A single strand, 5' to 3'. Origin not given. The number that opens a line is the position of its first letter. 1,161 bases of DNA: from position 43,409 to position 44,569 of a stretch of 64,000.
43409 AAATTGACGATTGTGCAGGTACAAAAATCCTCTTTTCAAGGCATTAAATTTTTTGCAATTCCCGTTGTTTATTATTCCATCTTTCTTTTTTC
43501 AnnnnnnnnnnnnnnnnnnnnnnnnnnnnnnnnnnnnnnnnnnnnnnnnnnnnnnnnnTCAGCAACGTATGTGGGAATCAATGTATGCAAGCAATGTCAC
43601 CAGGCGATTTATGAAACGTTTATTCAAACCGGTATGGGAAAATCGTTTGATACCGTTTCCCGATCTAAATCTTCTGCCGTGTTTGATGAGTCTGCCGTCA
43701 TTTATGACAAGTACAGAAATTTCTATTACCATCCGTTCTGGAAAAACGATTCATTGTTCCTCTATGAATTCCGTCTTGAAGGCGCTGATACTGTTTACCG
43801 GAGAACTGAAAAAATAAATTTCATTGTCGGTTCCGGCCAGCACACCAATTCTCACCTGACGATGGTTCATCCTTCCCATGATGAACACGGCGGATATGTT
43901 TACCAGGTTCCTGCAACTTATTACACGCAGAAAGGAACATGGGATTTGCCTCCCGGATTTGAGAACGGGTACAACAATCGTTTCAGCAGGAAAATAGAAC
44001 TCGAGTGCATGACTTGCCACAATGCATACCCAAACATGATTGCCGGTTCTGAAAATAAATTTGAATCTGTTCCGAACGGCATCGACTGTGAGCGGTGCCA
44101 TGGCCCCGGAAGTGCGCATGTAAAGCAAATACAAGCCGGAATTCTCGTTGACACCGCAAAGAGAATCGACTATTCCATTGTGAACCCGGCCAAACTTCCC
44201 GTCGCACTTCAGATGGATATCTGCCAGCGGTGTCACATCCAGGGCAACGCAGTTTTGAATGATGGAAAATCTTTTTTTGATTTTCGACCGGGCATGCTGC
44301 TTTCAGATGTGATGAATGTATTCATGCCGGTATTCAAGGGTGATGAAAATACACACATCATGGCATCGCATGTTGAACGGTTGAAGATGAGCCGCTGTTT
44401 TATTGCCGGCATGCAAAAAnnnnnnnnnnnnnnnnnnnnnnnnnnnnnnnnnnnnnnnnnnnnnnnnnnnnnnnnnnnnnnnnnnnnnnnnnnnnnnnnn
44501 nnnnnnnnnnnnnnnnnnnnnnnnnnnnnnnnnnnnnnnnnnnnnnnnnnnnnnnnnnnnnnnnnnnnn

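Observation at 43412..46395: Seven-heme c-type cytochrome lipoprotein with TPR tail, beside a secreted coiled-coil protein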

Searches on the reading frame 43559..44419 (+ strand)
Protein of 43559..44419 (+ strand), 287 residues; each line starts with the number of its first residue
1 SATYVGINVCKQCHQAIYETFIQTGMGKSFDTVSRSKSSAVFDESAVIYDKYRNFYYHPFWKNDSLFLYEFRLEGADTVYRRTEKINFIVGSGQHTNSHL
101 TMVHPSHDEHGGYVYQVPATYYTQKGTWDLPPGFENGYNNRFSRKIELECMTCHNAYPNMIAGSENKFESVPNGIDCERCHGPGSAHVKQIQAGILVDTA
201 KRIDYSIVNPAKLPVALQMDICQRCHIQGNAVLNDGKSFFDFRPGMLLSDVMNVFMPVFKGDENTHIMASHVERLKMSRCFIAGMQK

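Call 76: search_solved_structures(query=A4, max_evalue=10, show_alignments=5)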
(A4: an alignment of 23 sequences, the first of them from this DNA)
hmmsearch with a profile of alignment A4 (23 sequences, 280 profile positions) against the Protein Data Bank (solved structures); distinct sequences matched with E-value up to 10: 23.
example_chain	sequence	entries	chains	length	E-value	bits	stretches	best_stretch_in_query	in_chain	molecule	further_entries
6i5b_A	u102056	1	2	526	2.8e-14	56.2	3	142-255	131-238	Uncharacterized protein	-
1bvb_A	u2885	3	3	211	9.3e-08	34.9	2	141-223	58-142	CYTOCHROME C-554 | CYTOCHROME C554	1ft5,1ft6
5ze8_A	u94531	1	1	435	8.7e-05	25.1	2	130-188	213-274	cytochrome c552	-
6qvm_A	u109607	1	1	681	0.019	17.5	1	157-185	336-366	Multiheme cytochrome cf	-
9hny_F9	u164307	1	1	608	0.068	15.6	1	127-262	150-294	Trichohyalin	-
2j7a_A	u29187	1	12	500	0.071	15.6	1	165-221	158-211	CYTOCHROME C NITRITE REDUCTASE NRFA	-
7pua_F9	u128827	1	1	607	0.075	15.5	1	148-262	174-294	mt-SAF9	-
6sga_F9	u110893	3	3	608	0.08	15.4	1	148-262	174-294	mt-SAF9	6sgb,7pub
2vr0_A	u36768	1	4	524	0.084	15.3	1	165-221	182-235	CYTOCHROME C NITRITE REDUCTASE, CATALYTIC SUBUNIT NFRA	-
2blf_B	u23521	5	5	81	0.16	14.5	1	7-57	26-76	Sulfite:cytochrome c oxidoreductase subunit B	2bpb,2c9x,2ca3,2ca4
8bcx_A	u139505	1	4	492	0.18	14.2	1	166-223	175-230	Nitrite reductase (cytochrome; ammonia-forming)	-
7tgh_3D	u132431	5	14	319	0.25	13.8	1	7-68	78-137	Cytochrome protein c1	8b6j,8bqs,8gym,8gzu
9wt9_A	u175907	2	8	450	0.4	13.1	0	5-30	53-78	Cytochrome c,Multiheme cytochrome c selenoprotein mutant (MccSep U325A) | Cytochrome c,Multiheme cytochrome c selenoprotein (MccSep)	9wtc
9wt8_A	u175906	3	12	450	0.4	13.1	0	5-30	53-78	Cytochrome c,Multiheme cytochrome c selenoprotein (MccSep)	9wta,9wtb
5d9m_A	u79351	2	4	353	0.53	12.7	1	145-204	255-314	B-1,4-endoglucanase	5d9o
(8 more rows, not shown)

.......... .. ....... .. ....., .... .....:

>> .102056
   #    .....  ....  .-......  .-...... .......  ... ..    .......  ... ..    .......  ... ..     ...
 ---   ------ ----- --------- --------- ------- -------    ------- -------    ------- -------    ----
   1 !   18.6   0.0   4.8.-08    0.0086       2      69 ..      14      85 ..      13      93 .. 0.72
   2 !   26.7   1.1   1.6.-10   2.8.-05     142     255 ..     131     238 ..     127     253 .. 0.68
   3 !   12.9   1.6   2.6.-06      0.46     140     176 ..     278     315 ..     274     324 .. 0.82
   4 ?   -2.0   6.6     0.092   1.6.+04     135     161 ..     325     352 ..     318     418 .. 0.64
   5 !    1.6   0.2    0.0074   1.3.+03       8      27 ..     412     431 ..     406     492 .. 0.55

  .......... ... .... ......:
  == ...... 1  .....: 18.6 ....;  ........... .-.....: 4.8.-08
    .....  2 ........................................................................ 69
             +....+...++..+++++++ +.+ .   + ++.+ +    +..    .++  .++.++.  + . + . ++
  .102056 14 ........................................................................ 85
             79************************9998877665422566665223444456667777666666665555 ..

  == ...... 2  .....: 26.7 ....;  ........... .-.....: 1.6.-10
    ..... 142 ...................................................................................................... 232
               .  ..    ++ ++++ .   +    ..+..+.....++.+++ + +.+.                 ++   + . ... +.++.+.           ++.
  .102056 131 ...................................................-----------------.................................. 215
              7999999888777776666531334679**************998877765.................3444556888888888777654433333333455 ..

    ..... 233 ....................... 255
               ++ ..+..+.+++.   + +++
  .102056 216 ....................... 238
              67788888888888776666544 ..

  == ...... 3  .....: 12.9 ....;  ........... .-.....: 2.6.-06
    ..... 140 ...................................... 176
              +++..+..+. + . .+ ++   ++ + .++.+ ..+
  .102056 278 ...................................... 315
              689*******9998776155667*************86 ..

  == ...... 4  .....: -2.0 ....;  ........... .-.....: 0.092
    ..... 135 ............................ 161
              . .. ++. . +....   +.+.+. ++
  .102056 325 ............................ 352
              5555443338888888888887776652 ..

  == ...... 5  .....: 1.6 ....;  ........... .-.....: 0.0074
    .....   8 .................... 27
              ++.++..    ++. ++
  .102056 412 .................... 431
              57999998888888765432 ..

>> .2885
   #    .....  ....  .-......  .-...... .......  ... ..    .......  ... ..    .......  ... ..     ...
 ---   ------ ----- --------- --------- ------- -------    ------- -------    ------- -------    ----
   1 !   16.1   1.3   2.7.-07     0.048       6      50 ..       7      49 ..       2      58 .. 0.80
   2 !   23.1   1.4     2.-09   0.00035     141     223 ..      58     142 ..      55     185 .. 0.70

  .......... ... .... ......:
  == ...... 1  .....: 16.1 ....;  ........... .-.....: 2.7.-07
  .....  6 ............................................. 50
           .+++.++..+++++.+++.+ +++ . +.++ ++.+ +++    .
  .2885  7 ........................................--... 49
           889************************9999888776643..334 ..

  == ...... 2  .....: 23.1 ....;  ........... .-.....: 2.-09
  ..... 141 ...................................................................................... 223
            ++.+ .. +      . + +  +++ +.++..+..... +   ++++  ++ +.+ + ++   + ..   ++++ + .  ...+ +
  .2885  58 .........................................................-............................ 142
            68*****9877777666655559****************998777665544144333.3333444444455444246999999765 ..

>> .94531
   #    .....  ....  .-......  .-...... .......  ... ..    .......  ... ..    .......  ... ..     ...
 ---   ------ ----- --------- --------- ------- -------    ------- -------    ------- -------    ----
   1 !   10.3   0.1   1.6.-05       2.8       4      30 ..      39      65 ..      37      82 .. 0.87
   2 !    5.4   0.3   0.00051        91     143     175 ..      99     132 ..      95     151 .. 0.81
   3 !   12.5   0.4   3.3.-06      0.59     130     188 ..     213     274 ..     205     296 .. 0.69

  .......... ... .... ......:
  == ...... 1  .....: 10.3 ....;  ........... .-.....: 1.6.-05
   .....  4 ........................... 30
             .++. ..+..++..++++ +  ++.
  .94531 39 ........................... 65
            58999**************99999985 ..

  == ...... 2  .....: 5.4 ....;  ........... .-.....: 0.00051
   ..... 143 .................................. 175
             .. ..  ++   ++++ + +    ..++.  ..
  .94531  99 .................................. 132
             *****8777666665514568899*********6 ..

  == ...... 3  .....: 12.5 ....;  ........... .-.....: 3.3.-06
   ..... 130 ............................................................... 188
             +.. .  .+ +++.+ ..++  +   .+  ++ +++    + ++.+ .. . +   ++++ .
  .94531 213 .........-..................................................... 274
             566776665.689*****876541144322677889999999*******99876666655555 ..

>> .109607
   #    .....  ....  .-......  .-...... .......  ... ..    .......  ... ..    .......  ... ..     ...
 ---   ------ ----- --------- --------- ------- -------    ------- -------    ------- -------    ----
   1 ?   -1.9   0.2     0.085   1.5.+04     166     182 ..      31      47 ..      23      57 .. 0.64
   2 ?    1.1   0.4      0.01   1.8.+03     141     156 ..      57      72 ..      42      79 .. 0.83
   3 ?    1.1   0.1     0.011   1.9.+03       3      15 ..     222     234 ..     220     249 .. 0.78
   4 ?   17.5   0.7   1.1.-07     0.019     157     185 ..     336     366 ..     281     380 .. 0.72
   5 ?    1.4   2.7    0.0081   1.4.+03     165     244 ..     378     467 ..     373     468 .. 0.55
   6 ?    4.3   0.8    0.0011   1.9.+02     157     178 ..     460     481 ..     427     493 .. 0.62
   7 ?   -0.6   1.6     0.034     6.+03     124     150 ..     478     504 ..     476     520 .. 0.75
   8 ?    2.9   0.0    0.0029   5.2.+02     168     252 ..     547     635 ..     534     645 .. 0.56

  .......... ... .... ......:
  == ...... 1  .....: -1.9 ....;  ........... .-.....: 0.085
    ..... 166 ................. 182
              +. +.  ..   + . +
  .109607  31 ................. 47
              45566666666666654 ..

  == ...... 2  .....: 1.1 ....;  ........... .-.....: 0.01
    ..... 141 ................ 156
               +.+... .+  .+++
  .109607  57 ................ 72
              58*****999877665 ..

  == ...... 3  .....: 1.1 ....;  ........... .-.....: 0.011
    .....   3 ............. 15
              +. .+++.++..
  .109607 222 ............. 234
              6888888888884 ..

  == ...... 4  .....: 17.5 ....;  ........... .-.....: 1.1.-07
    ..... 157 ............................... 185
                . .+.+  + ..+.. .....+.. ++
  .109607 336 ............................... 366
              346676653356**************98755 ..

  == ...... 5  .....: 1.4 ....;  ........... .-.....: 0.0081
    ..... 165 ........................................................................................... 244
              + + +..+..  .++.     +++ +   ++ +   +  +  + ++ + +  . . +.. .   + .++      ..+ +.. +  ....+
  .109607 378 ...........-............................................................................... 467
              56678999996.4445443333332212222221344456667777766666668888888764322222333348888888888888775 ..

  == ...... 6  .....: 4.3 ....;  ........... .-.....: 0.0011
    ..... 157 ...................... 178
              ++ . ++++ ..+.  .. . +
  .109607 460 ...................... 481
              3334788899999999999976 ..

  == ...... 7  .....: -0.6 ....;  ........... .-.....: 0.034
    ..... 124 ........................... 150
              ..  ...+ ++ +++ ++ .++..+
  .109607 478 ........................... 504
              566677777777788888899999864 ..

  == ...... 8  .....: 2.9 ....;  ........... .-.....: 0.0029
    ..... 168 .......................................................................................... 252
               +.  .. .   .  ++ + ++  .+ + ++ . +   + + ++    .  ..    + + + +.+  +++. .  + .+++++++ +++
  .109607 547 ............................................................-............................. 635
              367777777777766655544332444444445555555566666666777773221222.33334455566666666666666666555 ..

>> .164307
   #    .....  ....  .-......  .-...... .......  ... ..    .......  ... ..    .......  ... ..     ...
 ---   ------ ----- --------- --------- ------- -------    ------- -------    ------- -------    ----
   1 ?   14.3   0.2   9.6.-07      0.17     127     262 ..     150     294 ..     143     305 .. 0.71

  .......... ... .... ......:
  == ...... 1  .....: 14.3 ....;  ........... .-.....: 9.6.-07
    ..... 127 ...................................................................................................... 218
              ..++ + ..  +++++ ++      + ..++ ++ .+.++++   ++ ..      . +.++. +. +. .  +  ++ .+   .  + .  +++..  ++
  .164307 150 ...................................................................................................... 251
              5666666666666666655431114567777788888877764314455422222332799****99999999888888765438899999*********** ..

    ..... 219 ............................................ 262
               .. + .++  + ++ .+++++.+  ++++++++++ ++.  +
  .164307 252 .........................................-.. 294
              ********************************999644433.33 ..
